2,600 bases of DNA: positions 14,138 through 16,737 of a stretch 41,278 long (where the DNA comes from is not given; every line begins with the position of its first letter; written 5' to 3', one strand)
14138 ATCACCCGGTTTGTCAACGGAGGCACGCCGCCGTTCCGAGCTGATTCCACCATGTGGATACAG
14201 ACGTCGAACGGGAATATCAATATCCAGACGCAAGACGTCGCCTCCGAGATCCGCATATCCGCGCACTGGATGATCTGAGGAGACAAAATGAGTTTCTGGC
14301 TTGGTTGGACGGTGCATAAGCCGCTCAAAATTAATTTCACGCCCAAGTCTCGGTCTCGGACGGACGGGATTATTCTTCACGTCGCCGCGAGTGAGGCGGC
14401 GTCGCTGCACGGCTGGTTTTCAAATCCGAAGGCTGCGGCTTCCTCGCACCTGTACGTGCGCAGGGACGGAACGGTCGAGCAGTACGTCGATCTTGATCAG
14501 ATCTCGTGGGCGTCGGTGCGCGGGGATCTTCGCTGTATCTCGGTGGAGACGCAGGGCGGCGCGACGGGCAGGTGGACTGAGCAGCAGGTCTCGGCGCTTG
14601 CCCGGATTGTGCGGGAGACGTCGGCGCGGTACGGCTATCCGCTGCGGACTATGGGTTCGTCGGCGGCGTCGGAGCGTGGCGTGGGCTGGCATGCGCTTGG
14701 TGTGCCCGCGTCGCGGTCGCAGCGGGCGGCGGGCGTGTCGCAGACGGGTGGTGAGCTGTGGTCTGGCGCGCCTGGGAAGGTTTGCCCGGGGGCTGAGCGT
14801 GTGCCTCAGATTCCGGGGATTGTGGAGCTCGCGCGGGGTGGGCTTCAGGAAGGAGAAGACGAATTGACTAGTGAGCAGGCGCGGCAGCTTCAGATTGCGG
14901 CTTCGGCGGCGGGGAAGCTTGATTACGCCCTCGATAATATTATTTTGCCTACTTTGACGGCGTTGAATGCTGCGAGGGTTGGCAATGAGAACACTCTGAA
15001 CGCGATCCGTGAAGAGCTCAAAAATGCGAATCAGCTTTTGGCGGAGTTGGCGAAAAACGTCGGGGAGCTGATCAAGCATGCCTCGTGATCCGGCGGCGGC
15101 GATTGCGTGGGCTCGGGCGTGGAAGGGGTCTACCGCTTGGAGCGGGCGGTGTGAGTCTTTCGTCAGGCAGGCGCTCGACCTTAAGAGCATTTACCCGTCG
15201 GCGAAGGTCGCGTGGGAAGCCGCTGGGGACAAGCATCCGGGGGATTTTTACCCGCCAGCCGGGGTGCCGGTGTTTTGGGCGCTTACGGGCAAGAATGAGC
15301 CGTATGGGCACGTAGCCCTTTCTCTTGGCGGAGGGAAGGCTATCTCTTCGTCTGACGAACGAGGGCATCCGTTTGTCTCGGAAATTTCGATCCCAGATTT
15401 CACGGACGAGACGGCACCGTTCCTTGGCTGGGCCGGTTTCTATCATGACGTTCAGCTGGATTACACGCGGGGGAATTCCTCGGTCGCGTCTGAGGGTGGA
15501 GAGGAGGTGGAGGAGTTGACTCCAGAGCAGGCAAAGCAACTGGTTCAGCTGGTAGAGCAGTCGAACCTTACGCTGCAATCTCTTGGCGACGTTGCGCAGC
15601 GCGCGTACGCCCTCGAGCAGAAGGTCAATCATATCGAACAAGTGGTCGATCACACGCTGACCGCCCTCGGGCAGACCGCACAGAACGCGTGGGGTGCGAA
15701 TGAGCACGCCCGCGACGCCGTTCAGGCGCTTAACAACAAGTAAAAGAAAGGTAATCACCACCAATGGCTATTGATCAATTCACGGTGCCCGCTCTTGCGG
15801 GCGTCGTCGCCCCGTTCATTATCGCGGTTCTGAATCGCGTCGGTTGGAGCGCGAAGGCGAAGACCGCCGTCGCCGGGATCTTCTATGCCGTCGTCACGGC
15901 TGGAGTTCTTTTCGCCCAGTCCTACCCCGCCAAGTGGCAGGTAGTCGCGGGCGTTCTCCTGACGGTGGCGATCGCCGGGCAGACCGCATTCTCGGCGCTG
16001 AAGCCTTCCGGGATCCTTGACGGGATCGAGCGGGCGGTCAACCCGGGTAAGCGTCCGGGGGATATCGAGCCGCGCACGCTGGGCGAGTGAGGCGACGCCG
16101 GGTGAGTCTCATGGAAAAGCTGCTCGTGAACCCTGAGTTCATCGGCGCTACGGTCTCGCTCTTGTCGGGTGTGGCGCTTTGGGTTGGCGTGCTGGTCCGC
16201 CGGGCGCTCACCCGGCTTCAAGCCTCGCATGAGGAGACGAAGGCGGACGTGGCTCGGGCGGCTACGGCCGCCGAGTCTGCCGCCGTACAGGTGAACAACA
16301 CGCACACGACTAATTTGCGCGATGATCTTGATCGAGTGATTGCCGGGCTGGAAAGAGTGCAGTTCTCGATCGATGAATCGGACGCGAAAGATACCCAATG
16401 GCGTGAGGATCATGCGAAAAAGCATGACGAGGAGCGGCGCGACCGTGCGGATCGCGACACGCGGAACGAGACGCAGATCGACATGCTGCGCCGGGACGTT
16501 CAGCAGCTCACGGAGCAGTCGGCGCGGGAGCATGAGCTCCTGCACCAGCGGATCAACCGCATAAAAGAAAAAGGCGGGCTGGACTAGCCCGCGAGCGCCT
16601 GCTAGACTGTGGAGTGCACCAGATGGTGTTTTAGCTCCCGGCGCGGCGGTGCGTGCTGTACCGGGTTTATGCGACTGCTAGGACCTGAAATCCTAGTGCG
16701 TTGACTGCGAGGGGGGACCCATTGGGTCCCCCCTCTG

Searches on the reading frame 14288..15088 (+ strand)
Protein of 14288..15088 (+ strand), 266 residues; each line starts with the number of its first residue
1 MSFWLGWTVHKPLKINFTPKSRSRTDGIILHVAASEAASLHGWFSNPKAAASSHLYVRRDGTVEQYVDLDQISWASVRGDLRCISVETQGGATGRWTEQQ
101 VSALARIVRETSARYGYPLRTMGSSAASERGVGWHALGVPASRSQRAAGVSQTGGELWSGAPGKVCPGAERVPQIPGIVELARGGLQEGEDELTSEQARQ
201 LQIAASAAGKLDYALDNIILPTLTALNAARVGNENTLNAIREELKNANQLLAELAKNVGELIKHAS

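Call 41: search_protein_families(library=pfam, proteins=[window:14288-15088:+], max_evalue=0.001)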
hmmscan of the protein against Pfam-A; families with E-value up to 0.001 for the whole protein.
window:14288-15088:+ (266 aa): 1 family
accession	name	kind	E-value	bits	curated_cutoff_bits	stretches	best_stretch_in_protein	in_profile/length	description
PF01510.30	Amidase_2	-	1.9e-13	51.3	26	1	23-120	3-113/131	N-acetylmuramoyl-L-alanine amidase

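Call 42: search_dna_similar(query=window:14288-15088:+, collection=phages, mode=protein, max_rows=15)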
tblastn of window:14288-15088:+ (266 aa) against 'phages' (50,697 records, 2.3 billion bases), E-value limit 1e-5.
Records with a match: 21; places in all: 21; records where one place covers at least 80% of the query: 0.
Best place of each record, by identity: <60% 21.
By first word of the organism name: Streptomyces 18; Brevibacterium 2; Bacillus 1.
By host as written in the record: Streptomyces griseus ATCC 10137 12; Brevibacterium iodinum ATCC 15728 2; Streptomyces lividans JI 1326 2; Streptomyces mirabilis NRRL B-2400 2; Streptomyces platensis MJ1A1 2; Bacillus cereus MCR1 1.
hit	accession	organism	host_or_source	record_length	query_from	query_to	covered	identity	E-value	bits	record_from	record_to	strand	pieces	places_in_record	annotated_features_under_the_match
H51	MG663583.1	Streptomyces phage Percastrophe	Streptomyces griseus ATCC 10137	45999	11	215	77%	27.3%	4e-16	83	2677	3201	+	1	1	endolysin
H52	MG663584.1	Streptomyces phage Romero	Streptomyces griseus ATCC 10137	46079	11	215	77%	27.3%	4e-16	83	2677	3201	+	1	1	endolysin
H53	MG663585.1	Streptomyces phage ToriToki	Streptomyces griseus ATCC 10137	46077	11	215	77%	27.3%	4e-16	83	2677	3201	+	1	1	endolysin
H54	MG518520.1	Streptomyces phage Immanuel3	Streptomyces griseus ATCC 10137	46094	11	215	77%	27.3%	4e-16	83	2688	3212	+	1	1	endolysin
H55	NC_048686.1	Streptomyces phage Immanuel3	Streptomyces griseus ATCC 10137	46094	11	215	77%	27.3%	4e-16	83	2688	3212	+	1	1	endolysin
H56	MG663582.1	Streptomyces phage HaugeAnator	Streptomyces griseus ATCC 10137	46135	11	215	77%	27.3%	4e-16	83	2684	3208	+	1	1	endolysin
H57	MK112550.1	Streptomyces phage Olicious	Streptomyces griseus ATCC 10137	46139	11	215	77%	27.3%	4e-16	83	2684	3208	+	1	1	2: endolysin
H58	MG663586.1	Streptomyces phage ZooBear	Streptomyces griseus ATCC 10137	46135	11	215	77%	27.3%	6e-16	83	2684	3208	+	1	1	endolysin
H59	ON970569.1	Streptomyces phage JPandJE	Streptomyces griseus ATCC 10137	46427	11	215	77%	27.3%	6e-16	83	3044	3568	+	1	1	3: endolysin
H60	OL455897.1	Streptomyces phage Treat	Streptomyces griseus ATCC 10137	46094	11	215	77%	27.3%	6e-16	83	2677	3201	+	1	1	2: endolysin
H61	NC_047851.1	Brevibacterium phage LuckyBarnes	Brevibacterium iodinum ATCC 15728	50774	26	185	60%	34.5%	2e-18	90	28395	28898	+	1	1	N-acetylmuramoyl-L-alanine amidase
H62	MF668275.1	Brevibacterium phage LuckyBarnes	Brevibacterium iodinum ATCC 15728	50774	26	185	60%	34.5%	2e-18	90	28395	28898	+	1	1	lysin A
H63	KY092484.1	Streptomyces phage Raleigh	Streptomyces griseus ATCC 10137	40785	11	183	65%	30.6%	2e-17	87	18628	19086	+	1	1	endolysin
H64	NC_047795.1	Streptomyces phage Raleigh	Streptomyces griseus ATCC 10137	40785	11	183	65%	30.6%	2e-17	87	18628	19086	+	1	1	endolysin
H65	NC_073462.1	Streptomyces phage Ibantik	Streptomyces lividans JI 1326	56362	11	182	65%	30.8%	6e-18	89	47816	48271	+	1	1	85: lysin A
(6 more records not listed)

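Call 77: find_homologous_proteins(query=window:14288-15088:+, max_evalue=1e-30)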
Query window:14288-15088:+ (266 aa): 122 proteins with E <= 1e-30 among 6844 candidates; the best 120 are listed.
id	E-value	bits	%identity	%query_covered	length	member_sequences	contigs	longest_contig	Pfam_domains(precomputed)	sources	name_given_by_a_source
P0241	3.9e-166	569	97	100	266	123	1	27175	PF01510.31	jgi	jgi:hypothetical protein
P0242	3.2e-148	510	90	100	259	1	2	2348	PF01510.31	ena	-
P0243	1.2e-141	488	85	100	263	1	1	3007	PF01510.31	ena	-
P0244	2.4e-141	488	85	100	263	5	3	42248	PF01510.31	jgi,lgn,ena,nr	jgi:hypothetical protein|nr:MAG TPA: N-acetylmuramoyl-L-alanine amidase [Caudoviricetes sp.]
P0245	3.1e-141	487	85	100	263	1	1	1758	PF01510.31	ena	-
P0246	6.8e-141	486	84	100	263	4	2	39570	PF01510.31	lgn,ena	-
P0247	1.3e-139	482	84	100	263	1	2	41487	PF01510.31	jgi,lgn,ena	jgi:hypothetical protein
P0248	4.4e-119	415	73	100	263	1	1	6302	PF01510.31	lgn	-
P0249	5.5e-106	372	94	52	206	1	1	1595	-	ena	-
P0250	6.9e-91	322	61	97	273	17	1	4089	PF01510.31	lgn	-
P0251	8.9e-91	322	60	95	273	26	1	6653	PF01510.31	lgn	-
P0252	1.9e-90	321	62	95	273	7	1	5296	PF01510.31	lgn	-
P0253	5.1e-90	319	63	92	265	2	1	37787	PF01510.31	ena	-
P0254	9.5e-90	318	63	92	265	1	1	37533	PF01510.31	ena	-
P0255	3.2e-88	313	68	82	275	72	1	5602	PF01510.31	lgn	-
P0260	1.7e-69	252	70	65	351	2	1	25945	PF01510.31,PF01471.24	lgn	-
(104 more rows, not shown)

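Call 78: find_encoding_contigs(protein=P0253, flank=10000, max_places=1)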
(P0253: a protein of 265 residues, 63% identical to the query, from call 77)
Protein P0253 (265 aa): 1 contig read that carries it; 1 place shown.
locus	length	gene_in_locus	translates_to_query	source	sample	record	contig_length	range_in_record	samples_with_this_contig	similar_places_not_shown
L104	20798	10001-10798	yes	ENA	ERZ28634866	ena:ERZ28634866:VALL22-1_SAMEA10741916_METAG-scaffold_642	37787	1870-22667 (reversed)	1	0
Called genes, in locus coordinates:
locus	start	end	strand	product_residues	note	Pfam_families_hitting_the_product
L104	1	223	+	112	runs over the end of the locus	-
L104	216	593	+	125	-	PF17395:DUF5403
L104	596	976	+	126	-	-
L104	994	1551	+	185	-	PF25681:Phage_TTP_17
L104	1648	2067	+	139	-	-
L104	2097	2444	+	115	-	-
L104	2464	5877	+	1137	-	-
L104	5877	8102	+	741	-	PF00041:fn3 (faint)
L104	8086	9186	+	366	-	-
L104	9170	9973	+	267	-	PF07484:Collar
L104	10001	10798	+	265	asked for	PF01510:Amidase_2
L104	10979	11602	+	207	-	-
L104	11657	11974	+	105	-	-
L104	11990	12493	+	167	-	-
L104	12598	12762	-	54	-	-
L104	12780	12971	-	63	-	-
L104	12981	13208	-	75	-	-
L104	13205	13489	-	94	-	-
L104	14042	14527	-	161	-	-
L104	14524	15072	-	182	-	-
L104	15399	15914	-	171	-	-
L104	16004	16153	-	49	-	-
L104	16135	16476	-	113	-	-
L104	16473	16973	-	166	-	-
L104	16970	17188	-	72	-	-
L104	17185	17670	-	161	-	-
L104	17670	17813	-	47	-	-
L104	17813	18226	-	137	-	-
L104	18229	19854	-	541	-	PF13730:HTH_36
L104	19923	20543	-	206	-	PF12802:MarR_2 (faint), PF13545:HTH_Crp_2 (weak)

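Call 79: find_encoding_contigs(protein=P0248, flank=10000, max_places=1)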
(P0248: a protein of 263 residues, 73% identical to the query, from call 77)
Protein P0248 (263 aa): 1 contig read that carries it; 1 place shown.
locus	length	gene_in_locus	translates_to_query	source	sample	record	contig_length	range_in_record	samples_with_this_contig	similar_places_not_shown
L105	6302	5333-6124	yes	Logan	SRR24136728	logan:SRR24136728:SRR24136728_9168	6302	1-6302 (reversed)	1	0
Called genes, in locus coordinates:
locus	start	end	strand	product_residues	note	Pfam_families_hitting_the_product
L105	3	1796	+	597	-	?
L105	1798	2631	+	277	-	-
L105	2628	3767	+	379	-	-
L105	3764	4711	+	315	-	-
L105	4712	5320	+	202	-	-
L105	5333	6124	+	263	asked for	PF01510:Amidase_2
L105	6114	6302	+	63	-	?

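Call 80: find_encoding_contigs(protein=P0260, flank=10000, max_places=1)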
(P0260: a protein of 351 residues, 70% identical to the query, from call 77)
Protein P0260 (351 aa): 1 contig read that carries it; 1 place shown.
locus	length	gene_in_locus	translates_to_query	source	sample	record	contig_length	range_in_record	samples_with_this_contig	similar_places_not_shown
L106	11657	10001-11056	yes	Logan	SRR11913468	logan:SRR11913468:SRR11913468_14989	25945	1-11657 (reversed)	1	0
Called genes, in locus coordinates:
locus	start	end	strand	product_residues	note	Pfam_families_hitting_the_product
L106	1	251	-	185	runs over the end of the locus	-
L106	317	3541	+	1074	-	PF10145:PhageMin_Tail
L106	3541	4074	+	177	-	-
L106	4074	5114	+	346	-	-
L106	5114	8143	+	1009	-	-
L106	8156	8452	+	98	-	-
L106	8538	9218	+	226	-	-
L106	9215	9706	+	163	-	-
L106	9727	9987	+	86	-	-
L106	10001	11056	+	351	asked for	PF01510:Amidase_2, PF01471:PG_binding_1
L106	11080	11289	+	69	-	PF16945:Phage_r1t_holin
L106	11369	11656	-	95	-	?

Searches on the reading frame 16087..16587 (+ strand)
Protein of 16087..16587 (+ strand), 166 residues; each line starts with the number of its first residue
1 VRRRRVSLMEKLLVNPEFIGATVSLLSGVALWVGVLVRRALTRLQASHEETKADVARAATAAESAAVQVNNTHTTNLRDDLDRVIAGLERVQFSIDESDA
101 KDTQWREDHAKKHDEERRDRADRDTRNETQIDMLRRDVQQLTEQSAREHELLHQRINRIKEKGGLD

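Call 41: search_protein_families(library=pfam, proteins=[window:16087-16587:+], max_evalue=0.001)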
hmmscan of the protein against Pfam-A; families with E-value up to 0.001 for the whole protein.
window:16087-16587:+ (166 aa): 1 family
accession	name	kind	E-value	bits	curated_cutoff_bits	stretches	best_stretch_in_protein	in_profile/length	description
PF10874.13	DUF2746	-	0.00086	20.1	23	0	64-128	42-99/101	Protein of unknown function (DUF2746)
